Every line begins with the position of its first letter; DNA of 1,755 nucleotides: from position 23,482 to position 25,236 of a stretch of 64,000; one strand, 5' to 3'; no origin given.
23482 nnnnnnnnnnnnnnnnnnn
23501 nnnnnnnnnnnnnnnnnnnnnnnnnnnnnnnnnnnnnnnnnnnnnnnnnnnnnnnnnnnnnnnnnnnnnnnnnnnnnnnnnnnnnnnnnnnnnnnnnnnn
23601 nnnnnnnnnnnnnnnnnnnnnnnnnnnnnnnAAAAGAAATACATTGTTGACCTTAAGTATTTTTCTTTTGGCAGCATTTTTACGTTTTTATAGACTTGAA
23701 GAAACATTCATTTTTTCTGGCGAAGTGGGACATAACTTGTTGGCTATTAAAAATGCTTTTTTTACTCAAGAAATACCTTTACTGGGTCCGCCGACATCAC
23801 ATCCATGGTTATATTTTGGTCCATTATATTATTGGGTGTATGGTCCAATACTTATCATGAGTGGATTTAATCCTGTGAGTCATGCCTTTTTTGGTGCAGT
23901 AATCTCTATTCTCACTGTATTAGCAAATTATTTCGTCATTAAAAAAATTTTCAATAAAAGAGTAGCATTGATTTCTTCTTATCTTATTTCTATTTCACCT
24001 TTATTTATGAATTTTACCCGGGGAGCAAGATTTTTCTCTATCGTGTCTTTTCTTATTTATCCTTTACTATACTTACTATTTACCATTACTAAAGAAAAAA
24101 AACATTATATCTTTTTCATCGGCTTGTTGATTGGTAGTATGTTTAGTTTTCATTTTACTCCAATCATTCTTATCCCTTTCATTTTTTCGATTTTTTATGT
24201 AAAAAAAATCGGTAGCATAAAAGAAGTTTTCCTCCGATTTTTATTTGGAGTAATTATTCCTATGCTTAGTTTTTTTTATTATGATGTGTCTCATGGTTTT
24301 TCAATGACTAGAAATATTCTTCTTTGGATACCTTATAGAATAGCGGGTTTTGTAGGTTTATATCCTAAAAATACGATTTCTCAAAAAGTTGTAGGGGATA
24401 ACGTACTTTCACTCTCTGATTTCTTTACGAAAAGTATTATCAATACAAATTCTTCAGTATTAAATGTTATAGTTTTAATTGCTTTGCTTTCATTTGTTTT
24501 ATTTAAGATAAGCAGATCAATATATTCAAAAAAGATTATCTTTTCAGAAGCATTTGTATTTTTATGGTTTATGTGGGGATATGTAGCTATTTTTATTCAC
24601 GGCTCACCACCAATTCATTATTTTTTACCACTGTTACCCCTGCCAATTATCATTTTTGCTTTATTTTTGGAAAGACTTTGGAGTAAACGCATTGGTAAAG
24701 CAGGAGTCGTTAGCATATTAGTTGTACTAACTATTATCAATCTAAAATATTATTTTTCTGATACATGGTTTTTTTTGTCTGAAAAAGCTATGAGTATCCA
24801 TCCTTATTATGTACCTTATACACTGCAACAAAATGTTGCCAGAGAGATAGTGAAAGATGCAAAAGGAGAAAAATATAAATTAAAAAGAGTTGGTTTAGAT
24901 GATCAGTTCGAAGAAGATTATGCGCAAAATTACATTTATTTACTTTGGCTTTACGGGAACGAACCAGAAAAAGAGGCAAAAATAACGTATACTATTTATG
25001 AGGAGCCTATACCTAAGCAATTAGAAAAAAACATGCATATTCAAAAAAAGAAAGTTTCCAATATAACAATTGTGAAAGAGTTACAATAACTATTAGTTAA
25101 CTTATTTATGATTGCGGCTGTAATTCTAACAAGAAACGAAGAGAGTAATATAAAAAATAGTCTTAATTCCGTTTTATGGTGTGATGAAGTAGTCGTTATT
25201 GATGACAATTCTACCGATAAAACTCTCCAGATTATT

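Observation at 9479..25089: Three paralogous GT2::polytopic fusion genes in opposite orientations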

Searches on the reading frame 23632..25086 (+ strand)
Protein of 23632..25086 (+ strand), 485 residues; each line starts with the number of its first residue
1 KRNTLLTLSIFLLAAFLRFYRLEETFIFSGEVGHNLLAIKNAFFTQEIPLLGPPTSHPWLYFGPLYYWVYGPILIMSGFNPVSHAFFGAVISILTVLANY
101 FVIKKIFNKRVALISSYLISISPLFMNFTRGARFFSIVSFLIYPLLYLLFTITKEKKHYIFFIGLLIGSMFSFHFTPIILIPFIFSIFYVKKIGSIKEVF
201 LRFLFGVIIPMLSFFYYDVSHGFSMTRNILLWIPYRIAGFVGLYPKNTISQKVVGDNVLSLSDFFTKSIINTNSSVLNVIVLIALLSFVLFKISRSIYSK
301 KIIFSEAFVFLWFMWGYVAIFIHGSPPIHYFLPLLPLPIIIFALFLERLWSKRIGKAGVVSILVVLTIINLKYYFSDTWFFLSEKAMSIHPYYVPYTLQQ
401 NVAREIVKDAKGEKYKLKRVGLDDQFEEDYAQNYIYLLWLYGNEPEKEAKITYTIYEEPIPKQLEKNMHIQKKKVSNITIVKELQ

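Call 54: search_solved_structures(query=A5, max_evalue=10)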
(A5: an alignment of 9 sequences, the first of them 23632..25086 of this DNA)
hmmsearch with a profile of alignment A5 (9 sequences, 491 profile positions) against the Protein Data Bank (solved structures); distinct sequences matched with E-value up to 10: 2.
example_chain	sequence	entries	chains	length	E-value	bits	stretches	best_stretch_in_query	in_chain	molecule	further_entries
8oqy_C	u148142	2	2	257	0.032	16.2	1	121-183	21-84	Gamma-secretase subunit APH-1B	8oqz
6sqx_A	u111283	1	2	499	4.6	9.1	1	367-432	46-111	Peptide-binding protein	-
